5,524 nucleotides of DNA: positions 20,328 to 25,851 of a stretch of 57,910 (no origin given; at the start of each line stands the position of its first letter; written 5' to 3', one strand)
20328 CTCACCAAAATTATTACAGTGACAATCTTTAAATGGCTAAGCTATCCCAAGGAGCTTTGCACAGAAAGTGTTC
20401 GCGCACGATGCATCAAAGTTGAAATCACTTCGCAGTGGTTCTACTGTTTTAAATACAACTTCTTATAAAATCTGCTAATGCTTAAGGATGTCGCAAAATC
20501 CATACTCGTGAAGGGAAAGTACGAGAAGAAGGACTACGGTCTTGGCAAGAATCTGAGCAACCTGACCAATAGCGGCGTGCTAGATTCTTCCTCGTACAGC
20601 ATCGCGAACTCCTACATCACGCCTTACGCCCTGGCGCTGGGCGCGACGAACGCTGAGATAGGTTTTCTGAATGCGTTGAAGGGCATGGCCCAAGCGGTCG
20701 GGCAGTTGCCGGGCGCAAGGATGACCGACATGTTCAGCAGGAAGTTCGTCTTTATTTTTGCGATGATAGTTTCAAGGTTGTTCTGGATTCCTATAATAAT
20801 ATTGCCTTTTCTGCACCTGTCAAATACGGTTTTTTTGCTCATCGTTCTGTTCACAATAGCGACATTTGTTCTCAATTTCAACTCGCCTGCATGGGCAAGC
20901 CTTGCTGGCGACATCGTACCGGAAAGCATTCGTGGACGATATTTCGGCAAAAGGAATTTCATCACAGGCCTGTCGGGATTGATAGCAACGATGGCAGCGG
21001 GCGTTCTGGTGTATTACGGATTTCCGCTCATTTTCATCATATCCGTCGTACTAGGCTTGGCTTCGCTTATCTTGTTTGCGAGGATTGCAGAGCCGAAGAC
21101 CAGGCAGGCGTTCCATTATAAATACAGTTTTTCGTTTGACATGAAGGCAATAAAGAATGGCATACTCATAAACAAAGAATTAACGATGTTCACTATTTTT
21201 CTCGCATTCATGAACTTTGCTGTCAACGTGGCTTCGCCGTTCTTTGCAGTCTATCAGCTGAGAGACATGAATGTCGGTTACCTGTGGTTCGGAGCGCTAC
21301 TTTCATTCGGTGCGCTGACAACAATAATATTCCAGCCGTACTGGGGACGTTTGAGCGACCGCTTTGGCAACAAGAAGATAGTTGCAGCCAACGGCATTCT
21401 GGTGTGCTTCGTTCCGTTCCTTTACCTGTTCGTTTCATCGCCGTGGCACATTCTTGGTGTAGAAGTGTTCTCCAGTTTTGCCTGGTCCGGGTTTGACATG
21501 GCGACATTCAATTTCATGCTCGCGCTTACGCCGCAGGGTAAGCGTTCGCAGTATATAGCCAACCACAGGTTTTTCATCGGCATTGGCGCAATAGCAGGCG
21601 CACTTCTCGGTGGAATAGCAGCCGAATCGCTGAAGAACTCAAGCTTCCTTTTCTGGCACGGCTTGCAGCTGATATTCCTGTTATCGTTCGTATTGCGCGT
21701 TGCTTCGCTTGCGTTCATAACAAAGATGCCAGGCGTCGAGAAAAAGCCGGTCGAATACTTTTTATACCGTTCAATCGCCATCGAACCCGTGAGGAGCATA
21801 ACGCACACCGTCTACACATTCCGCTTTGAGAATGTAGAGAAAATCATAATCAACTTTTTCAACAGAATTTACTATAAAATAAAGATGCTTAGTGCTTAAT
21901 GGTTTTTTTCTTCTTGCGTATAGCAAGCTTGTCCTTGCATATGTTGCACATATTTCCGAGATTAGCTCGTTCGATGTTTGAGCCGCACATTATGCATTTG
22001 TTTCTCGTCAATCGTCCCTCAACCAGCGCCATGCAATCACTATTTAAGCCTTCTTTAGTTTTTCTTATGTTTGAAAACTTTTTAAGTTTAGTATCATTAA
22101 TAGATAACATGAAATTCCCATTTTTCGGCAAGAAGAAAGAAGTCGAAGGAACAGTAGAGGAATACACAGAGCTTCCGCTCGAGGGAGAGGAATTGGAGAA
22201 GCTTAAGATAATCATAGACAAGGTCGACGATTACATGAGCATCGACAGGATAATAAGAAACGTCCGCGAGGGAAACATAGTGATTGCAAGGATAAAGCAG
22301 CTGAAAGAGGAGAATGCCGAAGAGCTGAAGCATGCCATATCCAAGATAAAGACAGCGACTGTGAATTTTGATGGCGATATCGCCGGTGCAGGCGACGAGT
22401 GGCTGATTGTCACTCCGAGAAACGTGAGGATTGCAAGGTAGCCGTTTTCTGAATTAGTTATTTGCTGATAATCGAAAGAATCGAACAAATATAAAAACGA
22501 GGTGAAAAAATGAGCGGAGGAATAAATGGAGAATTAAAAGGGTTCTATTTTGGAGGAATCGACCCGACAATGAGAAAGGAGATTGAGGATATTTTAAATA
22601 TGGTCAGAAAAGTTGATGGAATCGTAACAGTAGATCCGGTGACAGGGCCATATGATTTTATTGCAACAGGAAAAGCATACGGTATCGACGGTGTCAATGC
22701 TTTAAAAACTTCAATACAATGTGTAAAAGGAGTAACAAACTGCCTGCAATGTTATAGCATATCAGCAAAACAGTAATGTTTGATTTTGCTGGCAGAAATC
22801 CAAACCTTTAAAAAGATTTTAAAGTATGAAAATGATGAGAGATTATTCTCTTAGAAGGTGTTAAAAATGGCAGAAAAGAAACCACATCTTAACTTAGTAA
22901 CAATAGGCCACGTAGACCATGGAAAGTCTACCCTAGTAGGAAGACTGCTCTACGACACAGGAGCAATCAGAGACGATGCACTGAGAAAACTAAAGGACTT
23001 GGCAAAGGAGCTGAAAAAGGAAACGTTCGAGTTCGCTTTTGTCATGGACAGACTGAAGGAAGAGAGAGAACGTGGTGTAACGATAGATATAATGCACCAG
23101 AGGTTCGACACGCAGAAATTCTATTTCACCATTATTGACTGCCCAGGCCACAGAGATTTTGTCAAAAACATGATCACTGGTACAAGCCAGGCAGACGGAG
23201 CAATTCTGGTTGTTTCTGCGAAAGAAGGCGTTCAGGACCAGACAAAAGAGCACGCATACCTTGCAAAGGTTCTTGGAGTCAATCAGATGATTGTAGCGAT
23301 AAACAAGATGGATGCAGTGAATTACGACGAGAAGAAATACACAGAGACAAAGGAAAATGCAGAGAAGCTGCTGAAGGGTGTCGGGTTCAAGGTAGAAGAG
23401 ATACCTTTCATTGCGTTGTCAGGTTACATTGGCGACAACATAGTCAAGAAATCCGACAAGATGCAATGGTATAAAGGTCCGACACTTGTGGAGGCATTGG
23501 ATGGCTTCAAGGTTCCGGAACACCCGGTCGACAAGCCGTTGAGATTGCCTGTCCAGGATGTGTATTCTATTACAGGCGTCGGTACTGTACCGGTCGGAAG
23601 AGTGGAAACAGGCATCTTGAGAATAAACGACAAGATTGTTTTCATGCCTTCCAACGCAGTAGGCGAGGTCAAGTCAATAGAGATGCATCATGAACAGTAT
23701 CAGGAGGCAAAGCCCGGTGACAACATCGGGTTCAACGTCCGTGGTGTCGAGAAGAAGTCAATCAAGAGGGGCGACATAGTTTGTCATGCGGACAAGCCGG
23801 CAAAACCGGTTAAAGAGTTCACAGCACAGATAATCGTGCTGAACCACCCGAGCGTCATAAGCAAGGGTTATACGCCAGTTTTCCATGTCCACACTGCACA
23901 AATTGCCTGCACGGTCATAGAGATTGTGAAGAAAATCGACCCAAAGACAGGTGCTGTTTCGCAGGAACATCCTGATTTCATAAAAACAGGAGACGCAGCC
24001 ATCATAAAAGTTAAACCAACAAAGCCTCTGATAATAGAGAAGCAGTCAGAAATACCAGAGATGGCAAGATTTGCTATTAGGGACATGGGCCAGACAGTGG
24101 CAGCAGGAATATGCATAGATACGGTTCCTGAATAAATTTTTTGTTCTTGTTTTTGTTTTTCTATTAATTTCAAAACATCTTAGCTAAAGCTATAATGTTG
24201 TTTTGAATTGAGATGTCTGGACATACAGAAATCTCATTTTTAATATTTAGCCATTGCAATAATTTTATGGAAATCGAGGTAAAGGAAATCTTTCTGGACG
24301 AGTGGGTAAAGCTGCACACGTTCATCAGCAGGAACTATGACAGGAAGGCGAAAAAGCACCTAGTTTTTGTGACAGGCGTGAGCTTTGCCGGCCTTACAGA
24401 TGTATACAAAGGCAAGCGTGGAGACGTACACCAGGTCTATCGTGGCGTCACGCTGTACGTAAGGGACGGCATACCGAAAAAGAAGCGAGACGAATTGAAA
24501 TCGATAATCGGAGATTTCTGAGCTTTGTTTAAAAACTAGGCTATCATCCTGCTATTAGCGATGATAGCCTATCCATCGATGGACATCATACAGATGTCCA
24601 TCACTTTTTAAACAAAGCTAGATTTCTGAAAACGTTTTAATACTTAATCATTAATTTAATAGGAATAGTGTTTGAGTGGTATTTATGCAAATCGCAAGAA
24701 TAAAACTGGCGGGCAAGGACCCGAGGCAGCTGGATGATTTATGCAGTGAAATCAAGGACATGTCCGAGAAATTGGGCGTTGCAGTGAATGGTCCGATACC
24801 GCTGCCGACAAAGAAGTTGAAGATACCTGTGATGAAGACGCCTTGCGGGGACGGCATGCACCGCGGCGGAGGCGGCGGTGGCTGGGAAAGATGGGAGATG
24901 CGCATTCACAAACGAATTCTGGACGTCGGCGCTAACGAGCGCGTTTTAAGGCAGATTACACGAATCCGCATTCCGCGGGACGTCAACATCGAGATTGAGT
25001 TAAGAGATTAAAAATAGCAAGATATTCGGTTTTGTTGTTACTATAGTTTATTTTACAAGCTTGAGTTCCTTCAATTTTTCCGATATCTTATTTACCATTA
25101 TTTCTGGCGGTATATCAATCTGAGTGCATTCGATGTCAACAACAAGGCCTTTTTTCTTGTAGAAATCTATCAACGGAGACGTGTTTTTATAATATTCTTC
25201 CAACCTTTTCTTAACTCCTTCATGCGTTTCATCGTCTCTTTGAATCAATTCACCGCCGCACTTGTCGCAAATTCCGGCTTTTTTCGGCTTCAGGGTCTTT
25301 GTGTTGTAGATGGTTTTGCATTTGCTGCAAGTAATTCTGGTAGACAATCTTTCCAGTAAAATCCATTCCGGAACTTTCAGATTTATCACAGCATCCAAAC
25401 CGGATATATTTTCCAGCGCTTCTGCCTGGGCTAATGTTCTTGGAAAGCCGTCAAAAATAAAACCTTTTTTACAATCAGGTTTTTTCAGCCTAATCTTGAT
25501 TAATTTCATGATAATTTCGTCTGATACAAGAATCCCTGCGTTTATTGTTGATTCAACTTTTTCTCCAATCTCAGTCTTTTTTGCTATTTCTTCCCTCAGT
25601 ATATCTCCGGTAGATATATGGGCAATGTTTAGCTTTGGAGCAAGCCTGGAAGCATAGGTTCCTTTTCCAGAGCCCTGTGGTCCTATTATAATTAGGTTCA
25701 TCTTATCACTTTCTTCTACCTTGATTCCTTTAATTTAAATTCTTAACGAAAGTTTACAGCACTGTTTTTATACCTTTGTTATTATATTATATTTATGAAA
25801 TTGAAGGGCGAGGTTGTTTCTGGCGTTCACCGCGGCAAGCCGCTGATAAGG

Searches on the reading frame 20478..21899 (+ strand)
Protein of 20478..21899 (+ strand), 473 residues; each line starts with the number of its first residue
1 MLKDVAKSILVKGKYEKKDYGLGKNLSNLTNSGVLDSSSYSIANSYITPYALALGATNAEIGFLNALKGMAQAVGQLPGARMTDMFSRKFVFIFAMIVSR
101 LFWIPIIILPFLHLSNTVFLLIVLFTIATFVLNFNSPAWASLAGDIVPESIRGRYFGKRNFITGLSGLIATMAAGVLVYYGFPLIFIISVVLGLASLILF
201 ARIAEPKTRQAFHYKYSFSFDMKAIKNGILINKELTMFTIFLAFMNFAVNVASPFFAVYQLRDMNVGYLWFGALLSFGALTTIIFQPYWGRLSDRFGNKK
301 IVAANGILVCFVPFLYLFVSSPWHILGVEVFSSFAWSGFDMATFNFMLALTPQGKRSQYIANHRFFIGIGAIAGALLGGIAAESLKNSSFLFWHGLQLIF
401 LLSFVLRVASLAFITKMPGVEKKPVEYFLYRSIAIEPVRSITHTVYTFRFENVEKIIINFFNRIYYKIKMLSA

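Call 45: search_protein_families(library=pfam, proteins=[window:20478-21899:+], max_evalue=0.0001)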
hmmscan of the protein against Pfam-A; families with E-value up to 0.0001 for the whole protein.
window:20478-21899:+ (473 aa): 2 families
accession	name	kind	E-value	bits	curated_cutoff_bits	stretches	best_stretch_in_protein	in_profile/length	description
PF07690.21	MFS_1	-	3.8e-37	128.4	33.4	2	34-280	6-249/347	Major Facilitator Superfamily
PF12832.13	MFS_1_like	-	4.7e-16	59.2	25.2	1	45-390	20-369/373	MFS_1 like family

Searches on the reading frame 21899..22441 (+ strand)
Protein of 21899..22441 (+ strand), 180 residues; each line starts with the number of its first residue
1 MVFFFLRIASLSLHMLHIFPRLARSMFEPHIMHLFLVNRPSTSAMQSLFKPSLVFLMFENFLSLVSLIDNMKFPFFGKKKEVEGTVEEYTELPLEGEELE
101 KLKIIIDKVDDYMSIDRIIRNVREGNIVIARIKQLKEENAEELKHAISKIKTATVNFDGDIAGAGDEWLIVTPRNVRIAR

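Call 45: search_protein_families(library=pfam, proteins=[window:21899-22441:+], max_evalue=0.0001)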
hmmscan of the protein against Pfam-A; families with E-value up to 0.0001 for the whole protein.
window:21899-22441:+ (180 aa): 1 family
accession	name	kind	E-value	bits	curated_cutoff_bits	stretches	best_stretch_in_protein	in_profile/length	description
PF04472.17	SepF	-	4.4e-11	43.3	27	1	106-178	3-72/72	Cell division protein SepF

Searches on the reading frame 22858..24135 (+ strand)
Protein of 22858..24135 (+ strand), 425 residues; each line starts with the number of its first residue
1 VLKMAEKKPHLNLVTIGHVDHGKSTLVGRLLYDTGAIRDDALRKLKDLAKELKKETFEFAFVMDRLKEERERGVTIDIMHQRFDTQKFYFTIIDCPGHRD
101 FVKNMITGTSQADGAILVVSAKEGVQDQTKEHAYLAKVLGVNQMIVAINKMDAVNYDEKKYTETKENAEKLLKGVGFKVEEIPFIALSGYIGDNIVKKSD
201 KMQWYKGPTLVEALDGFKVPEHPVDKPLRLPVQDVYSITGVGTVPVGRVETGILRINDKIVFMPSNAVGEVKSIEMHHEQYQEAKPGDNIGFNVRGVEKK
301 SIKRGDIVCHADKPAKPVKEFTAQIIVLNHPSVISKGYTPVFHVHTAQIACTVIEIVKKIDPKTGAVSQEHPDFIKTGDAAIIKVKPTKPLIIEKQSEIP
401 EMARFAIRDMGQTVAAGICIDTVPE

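Call 45: search_protein_families(library=pfam, proteins=[window:22858-24135:+], max_evalue=0.0001)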
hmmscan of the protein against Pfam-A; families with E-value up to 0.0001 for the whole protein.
window:22858-24135:+ (425 aa): 5 families
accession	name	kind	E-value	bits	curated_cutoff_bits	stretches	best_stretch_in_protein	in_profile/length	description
PF00009.33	GTP_EFTU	-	1e-60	205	26.5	1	8-215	1-183/188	Elongation factor Tu GTP binding domain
PF22594.2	GTP-eEF1A_C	-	5.8e-35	120.2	27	1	320-419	1-100/101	GTP-eEF1A C-terminal domain-like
PF03143.23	GTP_EFTU_D3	-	4.2e-30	104.6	27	1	314-419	1-102/106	Elongation factor Tu C-terminal domain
PF03144.31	GTP_EFTU_D2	-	2.9e-20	72.9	30.3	1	242-309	1-73/73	Elongation factor Tu domain 2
PF01926.29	MMR_HSR1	-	5.1e-07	30.2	21.9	1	65-150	23-113/113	50S ribosome-binding GTPase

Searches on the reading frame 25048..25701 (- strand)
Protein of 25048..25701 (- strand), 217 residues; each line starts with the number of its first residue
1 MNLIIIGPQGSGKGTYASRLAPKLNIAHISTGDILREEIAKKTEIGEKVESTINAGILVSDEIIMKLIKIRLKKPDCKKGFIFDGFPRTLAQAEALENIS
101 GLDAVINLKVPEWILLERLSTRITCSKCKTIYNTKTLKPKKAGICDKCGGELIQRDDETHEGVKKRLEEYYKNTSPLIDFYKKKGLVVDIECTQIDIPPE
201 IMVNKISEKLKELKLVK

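Call 45: search_protein_families(library=pfam, proteins=[window:25048-25701:-], max_evalue=0.0001)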
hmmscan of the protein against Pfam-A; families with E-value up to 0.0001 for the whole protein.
window:25048-25701:- (217 aa): 4 families
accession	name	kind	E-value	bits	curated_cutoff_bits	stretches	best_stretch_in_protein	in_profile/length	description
PF00406.28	ADK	-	1.7e-49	168.2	26.8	1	5-185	1-150/151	Adenylate kinase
PF13207.12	AAA_17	-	5.2e-23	82.3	27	1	7-122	2-122/136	AAA domain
PF05191.20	ADK_lid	-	2.1e-16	60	26.6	1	122-157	1-36/36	Adenylate kinase, active site lid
PF13238.12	AAA_18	-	3.9e-07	31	29.4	1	4-127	2-116/128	AAA domain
